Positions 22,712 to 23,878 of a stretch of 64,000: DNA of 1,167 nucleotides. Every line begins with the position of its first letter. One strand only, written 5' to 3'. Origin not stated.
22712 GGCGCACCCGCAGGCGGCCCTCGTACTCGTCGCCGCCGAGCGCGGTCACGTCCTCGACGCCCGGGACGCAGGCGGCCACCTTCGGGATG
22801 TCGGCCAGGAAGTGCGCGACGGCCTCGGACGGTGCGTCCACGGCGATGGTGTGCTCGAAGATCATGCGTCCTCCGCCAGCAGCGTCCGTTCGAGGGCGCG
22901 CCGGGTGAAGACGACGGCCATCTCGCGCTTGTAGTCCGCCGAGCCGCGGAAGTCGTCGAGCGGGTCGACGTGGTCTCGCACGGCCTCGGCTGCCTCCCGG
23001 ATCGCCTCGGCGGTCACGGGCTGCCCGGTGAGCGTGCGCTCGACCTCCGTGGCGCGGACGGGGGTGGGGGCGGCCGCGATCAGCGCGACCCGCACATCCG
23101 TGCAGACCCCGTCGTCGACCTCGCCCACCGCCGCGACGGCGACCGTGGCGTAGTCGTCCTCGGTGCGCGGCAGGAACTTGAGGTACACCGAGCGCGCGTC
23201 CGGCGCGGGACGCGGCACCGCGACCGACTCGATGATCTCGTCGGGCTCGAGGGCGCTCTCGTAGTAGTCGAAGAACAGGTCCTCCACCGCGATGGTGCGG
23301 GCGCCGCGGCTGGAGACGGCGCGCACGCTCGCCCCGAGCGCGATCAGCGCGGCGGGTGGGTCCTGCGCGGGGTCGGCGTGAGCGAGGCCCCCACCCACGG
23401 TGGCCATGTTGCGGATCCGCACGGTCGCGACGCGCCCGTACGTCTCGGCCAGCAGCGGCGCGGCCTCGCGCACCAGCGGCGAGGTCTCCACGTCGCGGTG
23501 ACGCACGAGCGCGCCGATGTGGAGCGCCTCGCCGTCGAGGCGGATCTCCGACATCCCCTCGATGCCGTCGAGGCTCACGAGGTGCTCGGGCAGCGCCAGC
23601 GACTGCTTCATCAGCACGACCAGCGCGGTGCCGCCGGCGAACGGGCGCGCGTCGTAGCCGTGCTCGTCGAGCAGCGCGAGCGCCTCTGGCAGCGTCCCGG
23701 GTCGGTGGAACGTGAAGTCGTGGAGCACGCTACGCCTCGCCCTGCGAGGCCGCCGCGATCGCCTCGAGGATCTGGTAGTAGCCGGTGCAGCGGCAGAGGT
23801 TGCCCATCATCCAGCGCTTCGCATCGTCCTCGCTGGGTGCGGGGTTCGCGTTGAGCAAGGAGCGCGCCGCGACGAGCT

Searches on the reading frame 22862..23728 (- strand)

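Call 62: search_protein_families(library=pfam, proteins=[window:22862-23728:-], max_evalue=0.00001)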
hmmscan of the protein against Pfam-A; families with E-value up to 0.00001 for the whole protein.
window:22862-23728:- (288 aa): 2 families
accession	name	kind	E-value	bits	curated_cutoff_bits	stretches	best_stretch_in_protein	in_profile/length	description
PF00941.27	FAD_binding_5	-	2.8e-48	164.4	27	1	4-173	2-169/170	FAD binding domain in molybdopterin dehydrogenase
PF03450.22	CO_deh_flav_C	-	9.7e-29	100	25.5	1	183-281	3-101/102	CO dehydrogenase flavoprotein C-terminal domain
